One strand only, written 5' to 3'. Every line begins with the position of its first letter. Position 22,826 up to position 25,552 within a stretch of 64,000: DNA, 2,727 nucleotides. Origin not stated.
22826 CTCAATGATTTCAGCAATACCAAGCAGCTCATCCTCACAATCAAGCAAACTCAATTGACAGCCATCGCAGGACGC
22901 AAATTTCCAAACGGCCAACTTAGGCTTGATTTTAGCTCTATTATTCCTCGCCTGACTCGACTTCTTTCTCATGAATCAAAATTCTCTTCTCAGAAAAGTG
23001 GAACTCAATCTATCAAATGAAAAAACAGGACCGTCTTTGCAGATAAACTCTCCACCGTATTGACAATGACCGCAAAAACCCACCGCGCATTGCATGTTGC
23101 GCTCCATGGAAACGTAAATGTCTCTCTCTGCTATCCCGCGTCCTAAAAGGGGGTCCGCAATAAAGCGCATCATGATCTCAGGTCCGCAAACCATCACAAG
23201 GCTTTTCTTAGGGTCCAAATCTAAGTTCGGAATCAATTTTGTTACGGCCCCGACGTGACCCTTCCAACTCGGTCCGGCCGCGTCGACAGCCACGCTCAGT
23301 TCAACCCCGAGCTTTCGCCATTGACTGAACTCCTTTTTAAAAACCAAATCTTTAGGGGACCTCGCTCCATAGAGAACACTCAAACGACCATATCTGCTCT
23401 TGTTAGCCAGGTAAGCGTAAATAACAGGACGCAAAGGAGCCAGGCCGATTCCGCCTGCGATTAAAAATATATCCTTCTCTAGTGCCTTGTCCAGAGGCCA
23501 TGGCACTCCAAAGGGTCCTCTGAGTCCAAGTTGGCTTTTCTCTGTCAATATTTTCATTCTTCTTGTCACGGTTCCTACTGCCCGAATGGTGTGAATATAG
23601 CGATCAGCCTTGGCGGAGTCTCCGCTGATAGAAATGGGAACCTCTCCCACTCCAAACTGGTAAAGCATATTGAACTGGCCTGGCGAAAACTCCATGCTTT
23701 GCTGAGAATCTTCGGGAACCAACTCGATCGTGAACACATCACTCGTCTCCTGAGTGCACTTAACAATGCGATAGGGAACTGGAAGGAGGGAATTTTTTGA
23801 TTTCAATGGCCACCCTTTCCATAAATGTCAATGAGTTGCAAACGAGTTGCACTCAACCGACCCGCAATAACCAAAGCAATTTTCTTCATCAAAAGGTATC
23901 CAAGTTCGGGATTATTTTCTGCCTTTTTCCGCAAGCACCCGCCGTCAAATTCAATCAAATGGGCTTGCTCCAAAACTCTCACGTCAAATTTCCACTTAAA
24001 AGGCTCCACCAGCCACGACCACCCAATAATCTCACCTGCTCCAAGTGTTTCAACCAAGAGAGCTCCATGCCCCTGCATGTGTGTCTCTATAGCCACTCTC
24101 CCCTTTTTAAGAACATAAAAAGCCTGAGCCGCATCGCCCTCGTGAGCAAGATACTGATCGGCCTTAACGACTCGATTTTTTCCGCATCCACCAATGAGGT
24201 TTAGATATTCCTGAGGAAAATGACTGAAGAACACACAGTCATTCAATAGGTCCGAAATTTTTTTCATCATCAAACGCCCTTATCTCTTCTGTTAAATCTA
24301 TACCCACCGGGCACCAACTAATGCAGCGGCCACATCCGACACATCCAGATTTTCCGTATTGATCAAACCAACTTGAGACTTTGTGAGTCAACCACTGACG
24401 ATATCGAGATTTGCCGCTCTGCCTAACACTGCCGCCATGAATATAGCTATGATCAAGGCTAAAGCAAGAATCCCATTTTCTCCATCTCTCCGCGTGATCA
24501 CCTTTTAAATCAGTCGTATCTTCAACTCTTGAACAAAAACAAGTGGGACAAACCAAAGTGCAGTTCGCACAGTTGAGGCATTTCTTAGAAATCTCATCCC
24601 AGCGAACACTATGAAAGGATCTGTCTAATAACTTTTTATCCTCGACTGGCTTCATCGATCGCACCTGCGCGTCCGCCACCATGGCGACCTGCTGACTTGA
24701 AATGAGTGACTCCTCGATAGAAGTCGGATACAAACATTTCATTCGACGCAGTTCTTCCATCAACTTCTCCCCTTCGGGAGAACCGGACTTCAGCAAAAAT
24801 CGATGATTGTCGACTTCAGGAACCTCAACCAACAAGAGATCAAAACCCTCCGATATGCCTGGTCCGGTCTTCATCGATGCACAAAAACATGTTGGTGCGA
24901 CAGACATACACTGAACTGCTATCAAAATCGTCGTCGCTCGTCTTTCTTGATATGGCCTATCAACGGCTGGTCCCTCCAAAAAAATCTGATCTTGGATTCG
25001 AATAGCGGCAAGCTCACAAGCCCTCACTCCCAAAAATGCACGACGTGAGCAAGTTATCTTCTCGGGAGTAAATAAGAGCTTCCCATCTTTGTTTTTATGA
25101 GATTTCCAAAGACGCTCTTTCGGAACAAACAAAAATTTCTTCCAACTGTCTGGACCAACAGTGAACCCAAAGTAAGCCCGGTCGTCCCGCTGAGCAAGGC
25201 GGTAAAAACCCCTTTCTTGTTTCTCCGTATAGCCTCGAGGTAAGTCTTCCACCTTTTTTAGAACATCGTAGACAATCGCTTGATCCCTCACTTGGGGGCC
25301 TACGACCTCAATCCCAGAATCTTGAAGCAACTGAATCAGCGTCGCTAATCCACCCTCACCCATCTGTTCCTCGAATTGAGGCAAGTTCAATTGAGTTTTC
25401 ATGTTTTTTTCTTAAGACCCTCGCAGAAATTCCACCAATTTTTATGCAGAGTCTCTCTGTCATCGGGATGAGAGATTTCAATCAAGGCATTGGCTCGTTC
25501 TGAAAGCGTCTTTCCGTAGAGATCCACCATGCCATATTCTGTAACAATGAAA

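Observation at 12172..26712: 14.5-kb single-strand fermentative module: CoA-transferase, group-3b-type hydrogenase, full Hyp set and pyruvate formate-lyase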

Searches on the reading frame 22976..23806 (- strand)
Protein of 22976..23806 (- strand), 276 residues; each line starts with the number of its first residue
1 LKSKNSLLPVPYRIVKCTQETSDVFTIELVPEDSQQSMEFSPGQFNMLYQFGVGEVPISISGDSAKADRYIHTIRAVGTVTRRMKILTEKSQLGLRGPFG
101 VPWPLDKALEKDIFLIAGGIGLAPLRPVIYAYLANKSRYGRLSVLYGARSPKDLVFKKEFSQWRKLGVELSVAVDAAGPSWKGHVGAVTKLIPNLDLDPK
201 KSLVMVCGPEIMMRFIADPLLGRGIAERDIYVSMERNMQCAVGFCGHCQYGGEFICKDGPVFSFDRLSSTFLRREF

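Call 4: search_protein_families(library=pfam, proteins=[window:22976-23806:-])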
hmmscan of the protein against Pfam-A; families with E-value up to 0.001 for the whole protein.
window:22976-23806:- (276 aa): 2 families
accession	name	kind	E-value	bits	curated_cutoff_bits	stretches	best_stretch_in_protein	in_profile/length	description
PF00175.26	NAD_binding_1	-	1.3e-14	55.2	22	1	115-217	1-108/109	Oxidoreductase NAD-binding domain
PF10418.14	DHODB_Fe-S_bind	-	8.5e-09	35.5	23.9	1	235-267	1-40/41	Iron-sulfur cluster binding domain of dihydroorotate dehydrogenase B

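Call 5: search_protein_families(library=ncbifam, proteins=[window:22976-23806:-], max_evalue=0.01)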
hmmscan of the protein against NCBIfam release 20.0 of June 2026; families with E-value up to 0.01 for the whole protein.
window:22976-23806:- (276 aa): 25 families
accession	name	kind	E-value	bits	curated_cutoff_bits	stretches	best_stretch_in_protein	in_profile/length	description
NF006220.0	PRK08345.1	subfamily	1.8e-57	194.8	395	1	13-268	14-289/294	cytochrome-c3 hydrogenase subunit gamma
TIGR02911.1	sulfite_red_B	equivalog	2.2e-54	184.3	288.6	1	5-265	1-254/261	anaerobic sulfite reductase subunit AsrB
NF000796.0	PRK00054.1-1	equivalog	1.2e-48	165.6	224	1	12-269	6-237/254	dihydroorotate dehydrogenase electron transfer subunit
NF040830.1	sulfhyd_ShyC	equivalog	1.3e-47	162.4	600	1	20-268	19-283/288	NAD(P)-dependent hydrogenase/sulfhydrogenase 2 subunit gamma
NF040835.1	sulfhyd_HydG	equivalog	6.3e-47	160.2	650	1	20-269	30-286/292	NADPH-dependent hydrogenase/sulfhydrogenase 1 subunit gamma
NF000798.0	PRK00054.1-3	equivalog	1.5e-25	90.3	219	1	20-263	16-238/244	dihydroorotate dehydrogenase electron transfer subunit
NF004862.0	PRK06222.1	subfamily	1.4e-21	77.3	220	1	12-263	2-244/281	sulfide/dihydroorotate dehydrogenase-like FAD/NAD-binding protein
NF009414.0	PRK12778.1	equivalog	2.7e-20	72.2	1103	1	12-265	2-246/752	bifunctional dihydroorotate dehydrogenase B NAD binding subunit/NADPH-dependent glutamate synthase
NF000799.0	PRK00054.1-4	equivalog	1.1e-18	67.3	314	1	56-265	53-254/258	dihydroorotate dehydrogenase electron transfer subunit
NF009413.0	PRK12775.1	equivalog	8.5e-15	53.6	1895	1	12-263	2-244/1006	putative trifunctional 2-polyprenylphenol hydroxylase/glutamate synthase subunit beta/ferritin domain-containing protein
NF040810.1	BenC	equivalog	9.2e-14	51.3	430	1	15-231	110-326/333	benzoate 1,2-dioxygenase electron transfer component BenC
NF058606.1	GlBtMonoRdsGbcB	equivalog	5.1e-13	48.6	500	1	13-221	17-233/362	glycine betaine monooxygenase reductase subunit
NF005963.0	PRK08051.1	equivalog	2.5e-12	46.6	230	1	13-231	7-226/233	NAD(P)H-flavin reductase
NF007964.0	PRK10684.1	equivalog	2.7e-12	46.3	383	1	3-231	3-233/333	NADH oxidoreductase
NF000797.0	PRK00054.1-2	equivalog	3.4e-12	46.2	270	1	56-263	61-261/267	dihydroorotate dehydrogenase electron transfer subunit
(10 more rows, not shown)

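Call 72: search_solved_structures(query=window:22976-23806:-, max_evalue=1e-15)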
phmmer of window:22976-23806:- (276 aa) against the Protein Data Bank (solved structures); distinct sequences matched with E-value up to 1e-15: 3.
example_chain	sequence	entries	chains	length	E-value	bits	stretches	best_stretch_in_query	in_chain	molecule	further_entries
9nez_C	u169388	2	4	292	1.5e-44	155.7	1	18-269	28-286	Sulfhydrogenase 1 subunit gamma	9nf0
5ksw_B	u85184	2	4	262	1.4e-17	67.3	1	19-263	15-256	Dihydroorotate dehydrogenase B (NAD(+)), electron transfer subunit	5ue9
4ylf_A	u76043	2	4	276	9.2e-16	61.3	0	14-266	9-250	Dihydroorotate dehydrogenase B (NAD(+)), electron transfer subunit homolog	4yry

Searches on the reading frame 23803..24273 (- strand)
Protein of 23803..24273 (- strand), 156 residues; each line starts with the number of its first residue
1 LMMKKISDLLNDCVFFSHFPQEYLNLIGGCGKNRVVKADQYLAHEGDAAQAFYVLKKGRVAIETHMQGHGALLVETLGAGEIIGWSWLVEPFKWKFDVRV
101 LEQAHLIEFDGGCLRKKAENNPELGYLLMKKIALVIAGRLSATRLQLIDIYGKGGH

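Call 4: search_protein_families(library=pfam, proteins=[window:23803-24273:-])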
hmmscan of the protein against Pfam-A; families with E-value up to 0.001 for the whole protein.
window:23803-24273:- (156 aa): 1 family
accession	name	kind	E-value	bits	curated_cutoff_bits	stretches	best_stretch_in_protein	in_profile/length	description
PF00027.35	cNMP_binding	-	9.2e-14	51.6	27.5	1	34-120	2-88/89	Cyclic nucleotide-binding domain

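Call 5: search_protein_families(library=ncbifam, proteins=[window:23803-24273:-], max_evalue=0.01)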
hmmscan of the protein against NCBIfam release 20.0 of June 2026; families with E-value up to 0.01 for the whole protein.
window:23803-24273:- (156 aa): 4 families
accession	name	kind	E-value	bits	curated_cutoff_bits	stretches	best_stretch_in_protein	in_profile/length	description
TIGR03896.1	cyc_nuc_ocin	subfamily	6.1e-07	29.1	161.05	1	30-147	7-128/317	bacteriocin-type transport-associated protein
NF008732.0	PRK11753.1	equivalog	4.3e-05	23.1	266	1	36-144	28-133/214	cAMP-activated global transcriptional regulator CRP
NF041163.2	encap_f2b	equivalog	8e-05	21.9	400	1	8-125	71-190/450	family 2B encapsulin nanocompartment shell protein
NF058543.1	ActPatMycb56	equivalog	0.00086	18.2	460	1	32-85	20-72/317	acetyltransferase Pat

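Call 39: search_solved_structures(query=window:23803-24273:-, max_evalue=0.01)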
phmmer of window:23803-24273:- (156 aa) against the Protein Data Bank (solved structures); distinct sequences matched with E-value up to 0.01: 21.
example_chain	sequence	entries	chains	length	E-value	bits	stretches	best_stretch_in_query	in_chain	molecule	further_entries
3mdp_A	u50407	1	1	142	2.6e-07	34.2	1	15-140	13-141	Cyclic nucleotide-binding domain (CNMP-BD) protein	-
2qvs_B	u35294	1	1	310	3.2e-05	27.4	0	6-61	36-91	cAMP-dependent protein kinase type II-alpha regulatory subunit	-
5bv6_A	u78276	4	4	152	3.4e-05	27.3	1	10-90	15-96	cGMP-dependent protein kinase 2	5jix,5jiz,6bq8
6hq2_A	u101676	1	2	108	6.6e-05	26.4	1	36-109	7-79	EAL Enzyme Bd1971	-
6hq3_A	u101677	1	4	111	6.7e-05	26.4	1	36-109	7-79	EAL Enzyme Bd1971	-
9d2f_b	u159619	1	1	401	6.8e-05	26.3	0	6-61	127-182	cAMP-dependent protein kinase type II-alpha regulatory subunit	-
3j4q_B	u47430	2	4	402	6.9e-05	26.3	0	6-61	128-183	cAMP-dependent protein kinase type II-alpha regulatory subunit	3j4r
6hq5_A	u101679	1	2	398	0.00042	23.8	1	37-109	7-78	EAL Enzyme Bd1971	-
6hq4_A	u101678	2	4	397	0.00045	23.7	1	37-109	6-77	EAL Enzyme Bd1971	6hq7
1cx4_A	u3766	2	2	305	0.00071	23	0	5-70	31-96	CAMP-DEPENDENT PROTEIN KINASE REGULATORY SUBUNIT TYPE II BETA | cAMP-dependent protein kinase type II-beta regulatory subunit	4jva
3shr_A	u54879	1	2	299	0.00084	22.8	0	9-85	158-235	cGMP-dependent protein kinase 1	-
5d1i_A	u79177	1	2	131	0.0013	22.2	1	11-91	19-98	Cyclic nucleotide-binding protein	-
2pqq_A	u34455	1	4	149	0.0014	22.1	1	35-134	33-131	Putative transcriptional regulator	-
4z07_A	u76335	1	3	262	0.0017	21.8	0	9-85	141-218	cGMP-dependent protein kinase 1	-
7ssb_A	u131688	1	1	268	0.0017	21.8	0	9-85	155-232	cGMP-dependent protein kinase 1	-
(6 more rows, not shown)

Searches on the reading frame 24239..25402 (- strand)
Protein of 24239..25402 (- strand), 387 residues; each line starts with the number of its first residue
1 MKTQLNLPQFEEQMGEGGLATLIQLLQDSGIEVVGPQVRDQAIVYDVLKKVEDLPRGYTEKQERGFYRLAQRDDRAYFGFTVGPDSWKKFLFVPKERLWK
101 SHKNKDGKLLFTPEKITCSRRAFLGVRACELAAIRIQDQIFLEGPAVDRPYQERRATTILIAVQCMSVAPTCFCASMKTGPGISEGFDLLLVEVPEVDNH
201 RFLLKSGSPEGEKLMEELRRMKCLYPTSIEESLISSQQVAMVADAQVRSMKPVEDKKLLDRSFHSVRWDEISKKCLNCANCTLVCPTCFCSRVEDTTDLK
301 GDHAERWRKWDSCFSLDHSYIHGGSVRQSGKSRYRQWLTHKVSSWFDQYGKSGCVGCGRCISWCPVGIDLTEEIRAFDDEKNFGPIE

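Call 4: search_protein_families(library=pfam, proteins=[window:24239-25402:-])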
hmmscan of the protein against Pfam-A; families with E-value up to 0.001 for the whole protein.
window:24239-25402:- (387 aa): 10 families
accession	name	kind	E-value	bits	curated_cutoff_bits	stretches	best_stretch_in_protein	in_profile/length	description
PF17179.9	Fer4_22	-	1.2e-33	116.3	27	1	274-368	1-95/95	4Fe-4S dicluster domain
PF13237.11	Fer4_10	-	1.5e-07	31.7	25.5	0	351-368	6-22/53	4Fe-4S dicluster domain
PF12838.12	Fer4_7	-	2.6e-07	31.4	27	0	348-368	32-52/52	4Fe-4S dicluster domain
PF13746.11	Fer4_18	-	4.9e-07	30.4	27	0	339-372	46-79/114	4Fe-4S dicluster domain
PF13183.11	Fer4_8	-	7.5e-06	26.8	27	1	273-368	3-68/68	4Fe-4S dicluster domain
PF13187.11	Fer4_9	-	8.1e-06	26.2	27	1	274-367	1-50/52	4Fe-4S dicluster domain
PF12797.12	Fer4_2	-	9.6e-06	25.7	24.5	0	352-366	8-22/22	4Fe-4S binding domain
PF13484.11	Fer4_16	-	2.6e-05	25.4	30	0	354-367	2-15/66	4Fe-4S double cluster binding domain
PF25160.1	LdpA_Fe-S-bd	-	7.6e-05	22.9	27.6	1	351-367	25-41/49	LdpA Fe-S cluster-binding domain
PF13534.11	Fer4_17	-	0.00088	20.2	22.2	0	262-287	33-58/61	4Fe-4S dicluster domain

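Call 5: search_protein_families(library=ncbifam, proteins=[window:24239-25402:-], max_evalue=0.01)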
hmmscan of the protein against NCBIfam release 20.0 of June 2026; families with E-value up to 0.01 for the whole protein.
window:24239-25402:- (387 aa): 24 families
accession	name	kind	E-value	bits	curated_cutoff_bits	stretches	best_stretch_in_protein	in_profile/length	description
NF040833.1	sulfhyd_HydB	equivalog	1e-43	149.6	750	1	44-376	11-334/367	NADPH-dependent hydrogenase/sulfhydrogenase 1 subunit beta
NF040829.1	sulfhyd_ShyB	equivalog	1.1e-41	142.9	690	1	84-370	53-322/334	NAD(P)-dependent hydrogenase/sulfhydrogenase 2 subunit beta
TIGR02910.1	sulfite_red_A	equivalog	8e-33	114.1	323.15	1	120-374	89-323/334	anaerobic sulfite reductase subunit AsrA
TIGR02745.1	ccoG_rdxA_fixG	equivalog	5.4e-05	22.3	316.7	1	350-370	229-249/435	cytochrome c oxidase accessory protein CcoG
NF040684.1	PorD_Arch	equivalog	7.1e-05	22.8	120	0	270-292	29-51/85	pyruvate synthase subunit PorD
NF040763.1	FeFe_hydrog_A6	exception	0.00011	20.7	765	0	348-368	184-204/571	NADH-dependent [FeFe] hydrogenase, group A6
TIGR01971.1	NuoI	subfamily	0.00013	21.5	113.05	0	260-298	26-66/121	NADH-quinone oxidoreductase, chain I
TIGR02512.1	FeFe_hydrog_A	subfamily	0.00014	20.9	405.95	0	348-367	46-65/375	[FeFe] hydrogenase, group A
NF038196.1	ferrodoxin_EFR1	subfamily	0.00017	21.7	75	0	351-367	183-199/242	EFR1 family ferrodoxin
NF004537.0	PRK05888.1-3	equivalog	0.00084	18.9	163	0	353-372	114-134/204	NADH-quinone oxidoreductase subunit NuoI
TIGR02936.1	fdxN_nitrog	equivalog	0.0013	18.8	80.55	0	345-366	14-35/91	ferredoxin III, nif-specific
NF007205.0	PRK09626.1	equivalog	0.0015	18.5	93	0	273-300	54-80/105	2-oxoglutarate-acceptor oxidoreductase subunit OorD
TIGR00314.1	cdhA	equivalog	0.0015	16.4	781.3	0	236-315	363-441/784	CO dehydrogenase/acetyl-CoA synthase complex subunit alpha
NF040864.1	HgcB_ferredoxin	equivalog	0.0026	17.6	99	0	349-369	11-31/93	mercury methylation ferredoxin HgcB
NF043039.1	HgcAB_like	equivalog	0.0027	17.4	285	0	238-294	263-321/350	HgcAB-like fusion protein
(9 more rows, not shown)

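Call 71: search_solved_structures(query=window:24239-25402:-, max_evalue=0.00001)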
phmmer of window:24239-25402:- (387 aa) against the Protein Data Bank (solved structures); distinct sequences matched with E-value up to 0.00001: 2.
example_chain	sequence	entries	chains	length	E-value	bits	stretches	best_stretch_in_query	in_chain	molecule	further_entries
9nez_B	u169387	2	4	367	6.1e-37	130.6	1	44-376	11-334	Sulfhydrogenase 1 subunit beta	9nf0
8rvu_E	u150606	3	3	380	4e-08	35.7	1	208-298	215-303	Formate dehydrogenase, beta subunit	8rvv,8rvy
